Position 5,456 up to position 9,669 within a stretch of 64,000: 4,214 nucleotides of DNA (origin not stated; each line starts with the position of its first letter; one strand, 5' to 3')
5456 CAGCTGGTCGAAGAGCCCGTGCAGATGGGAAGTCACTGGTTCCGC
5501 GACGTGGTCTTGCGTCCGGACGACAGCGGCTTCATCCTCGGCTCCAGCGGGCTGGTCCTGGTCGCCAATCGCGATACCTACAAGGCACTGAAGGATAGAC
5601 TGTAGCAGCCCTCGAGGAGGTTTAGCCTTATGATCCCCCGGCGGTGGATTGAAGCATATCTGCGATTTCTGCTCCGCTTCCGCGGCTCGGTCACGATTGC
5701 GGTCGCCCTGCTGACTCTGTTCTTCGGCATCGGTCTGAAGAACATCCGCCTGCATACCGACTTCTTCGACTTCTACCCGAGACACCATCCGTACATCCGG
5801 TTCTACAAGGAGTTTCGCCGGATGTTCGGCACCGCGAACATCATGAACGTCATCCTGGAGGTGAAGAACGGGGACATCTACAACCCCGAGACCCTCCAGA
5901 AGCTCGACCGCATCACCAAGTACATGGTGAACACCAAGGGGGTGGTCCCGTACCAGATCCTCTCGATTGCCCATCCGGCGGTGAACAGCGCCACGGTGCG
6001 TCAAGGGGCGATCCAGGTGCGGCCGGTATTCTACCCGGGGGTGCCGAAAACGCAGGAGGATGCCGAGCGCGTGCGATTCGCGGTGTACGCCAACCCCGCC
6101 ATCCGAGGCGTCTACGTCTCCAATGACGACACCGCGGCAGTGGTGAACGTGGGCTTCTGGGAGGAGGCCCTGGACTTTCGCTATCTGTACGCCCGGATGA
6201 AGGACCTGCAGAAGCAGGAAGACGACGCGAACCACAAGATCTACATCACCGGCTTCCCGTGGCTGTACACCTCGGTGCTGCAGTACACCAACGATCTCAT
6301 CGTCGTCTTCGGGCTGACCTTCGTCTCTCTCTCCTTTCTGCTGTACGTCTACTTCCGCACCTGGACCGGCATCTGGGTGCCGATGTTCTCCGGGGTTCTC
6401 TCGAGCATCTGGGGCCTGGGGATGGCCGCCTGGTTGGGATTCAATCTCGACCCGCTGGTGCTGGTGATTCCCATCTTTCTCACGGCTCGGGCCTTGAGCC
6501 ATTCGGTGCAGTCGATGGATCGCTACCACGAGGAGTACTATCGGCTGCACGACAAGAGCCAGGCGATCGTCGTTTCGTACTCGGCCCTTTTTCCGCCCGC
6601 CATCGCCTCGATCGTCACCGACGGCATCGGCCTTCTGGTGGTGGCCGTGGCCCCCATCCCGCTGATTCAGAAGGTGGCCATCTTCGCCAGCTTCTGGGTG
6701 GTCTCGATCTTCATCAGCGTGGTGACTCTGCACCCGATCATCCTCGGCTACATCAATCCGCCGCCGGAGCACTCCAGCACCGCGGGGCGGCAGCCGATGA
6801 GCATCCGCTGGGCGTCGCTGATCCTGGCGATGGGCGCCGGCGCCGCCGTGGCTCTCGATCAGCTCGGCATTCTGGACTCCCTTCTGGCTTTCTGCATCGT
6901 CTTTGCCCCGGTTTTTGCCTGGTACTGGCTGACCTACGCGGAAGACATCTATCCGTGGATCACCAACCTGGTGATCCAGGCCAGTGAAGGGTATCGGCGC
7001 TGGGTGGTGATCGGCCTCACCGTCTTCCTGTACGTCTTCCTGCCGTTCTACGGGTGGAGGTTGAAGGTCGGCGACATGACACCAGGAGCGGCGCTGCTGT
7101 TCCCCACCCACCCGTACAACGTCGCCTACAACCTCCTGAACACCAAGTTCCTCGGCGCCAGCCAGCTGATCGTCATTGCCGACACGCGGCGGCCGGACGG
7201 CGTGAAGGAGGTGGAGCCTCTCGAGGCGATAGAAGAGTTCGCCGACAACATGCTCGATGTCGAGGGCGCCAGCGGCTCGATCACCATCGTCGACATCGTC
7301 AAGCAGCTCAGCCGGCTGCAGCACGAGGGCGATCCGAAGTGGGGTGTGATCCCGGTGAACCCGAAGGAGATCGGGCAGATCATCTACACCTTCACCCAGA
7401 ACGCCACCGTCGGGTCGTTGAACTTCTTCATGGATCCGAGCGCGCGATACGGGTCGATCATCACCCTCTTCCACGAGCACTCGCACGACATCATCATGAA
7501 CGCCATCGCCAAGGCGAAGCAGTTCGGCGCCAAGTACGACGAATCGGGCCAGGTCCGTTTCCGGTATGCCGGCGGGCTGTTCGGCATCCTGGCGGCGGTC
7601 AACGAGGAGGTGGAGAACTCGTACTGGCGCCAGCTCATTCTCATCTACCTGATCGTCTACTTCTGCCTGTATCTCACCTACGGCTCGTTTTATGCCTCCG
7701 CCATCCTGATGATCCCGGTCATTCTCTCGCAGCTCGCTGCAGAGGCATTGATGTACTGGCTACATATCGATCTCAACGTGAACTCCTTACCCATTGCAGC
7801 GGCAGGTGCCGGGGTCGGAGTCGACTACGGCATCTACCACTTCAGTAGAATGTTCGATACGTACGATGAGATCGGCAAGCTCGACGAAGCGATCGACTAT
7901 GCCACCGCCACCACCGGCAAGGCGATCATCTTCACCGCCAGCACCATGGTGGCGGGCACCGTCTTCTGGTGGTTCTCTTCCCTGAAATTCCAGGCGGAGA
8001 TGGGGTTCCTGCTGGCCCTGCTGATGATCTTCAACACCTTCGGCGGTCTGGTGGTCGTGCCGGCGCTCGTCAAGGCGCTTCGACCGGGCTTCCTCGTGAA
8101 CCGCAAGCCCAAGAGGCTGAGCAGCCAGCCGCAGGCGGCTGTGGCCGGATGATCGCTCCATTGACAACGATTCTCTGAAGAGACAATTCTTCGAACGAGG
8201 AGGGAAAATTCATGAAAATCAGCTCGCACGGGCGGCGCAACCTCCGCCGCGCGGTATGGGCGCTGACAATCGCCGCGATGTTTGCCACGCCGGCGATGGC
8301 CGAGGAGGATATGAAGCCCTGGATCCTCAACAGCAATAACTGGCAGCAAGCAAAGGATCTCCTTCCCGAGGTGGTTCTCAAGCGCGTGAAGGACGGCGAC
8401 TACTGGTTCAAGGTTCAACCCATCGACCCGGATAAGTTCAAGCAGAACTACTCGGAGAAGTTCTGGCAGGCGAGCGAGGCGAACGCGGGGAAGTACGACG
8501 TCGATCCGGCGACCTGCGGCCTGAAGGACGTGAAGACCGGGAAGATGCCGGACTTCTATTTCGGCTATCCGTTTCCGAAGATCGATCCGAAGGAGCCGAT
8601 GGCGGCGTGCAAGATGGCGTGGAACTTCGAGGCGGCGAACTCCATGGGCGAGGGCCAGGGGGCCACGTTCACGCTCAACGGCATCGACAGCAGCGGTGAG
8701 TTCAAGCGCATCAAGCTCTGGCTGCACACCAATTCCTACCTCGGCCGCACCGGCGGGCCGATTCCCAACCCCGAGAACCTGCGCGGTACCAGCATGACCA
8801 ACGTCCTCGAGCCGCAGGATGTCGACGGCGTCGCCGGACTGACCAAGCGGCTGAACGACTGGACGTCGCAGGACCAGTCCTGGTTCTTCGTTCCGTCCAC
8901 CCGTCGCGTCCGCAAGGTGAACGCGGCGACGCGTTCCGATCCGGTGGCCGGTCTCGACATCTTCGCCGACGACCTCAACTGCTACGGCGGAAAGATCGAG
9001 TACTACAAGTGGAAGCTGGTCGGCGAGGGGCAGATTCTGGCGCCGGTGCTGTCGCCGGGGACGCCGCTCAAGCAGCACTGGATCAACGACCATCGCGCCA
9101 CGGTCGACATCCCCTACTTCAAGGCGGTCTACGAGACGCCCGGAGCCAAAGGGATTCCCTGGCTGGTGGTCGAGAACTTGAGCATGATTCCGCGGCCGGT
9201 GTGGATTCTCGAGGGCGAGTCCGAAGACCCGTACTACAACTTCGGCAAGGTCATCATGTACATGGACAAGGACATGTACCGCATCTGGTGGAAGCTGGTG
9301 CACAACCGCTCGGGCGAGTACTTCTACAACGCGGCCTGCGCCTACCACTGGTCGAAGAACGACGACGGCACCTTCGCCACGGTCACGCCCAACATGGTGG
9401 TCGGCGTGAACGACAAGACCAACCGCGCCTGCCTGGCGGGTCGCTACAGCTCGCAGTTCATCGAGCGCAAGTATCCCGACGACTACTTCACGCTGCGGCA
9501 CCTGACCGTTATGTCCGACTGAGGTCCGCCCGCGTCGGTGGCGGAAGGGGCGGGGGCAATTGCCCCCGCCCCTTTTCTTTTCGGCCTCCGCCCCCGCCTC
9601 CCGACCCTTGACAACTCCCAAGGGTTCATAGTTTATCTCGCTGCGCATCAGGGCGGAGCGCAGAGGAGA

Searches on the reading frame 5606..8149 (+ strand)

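Call 66: search_protein_families(library=pfam, proteins=[window:5606-8149:+], max_evalue=0.001)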
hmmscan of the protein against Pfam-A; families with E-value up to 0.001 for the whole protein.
window:5606-8149:+ (848 aa): 1 family
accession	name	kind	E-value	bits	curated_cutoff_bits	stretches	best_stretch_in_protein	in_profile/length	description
PF03176.21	MMPL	-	1.1e-28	100.6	20.5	2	660-825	132-302/333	MMPL family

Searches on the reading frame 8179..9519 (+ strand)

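Call 66: search_protein_families(library=pfam, proteins=[window:8179-9519:+], max_evalue=0.001)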
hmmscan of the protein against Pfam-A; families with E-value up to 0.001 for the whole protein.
window:8179-9519:+ (447 aa): 2 families
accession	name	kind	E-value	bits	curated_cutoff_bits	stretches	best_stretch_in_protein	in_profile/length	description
PF07044.18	DUF1329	-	2.3e-30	106.5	23.1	1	51-399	3-322/368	Protein of unknown function (DUF1329)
PF17131.11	LolA_like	-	1.4e-12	48.1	30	1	205-286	5-81/184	Outer membrane lipoprotein-sorting protein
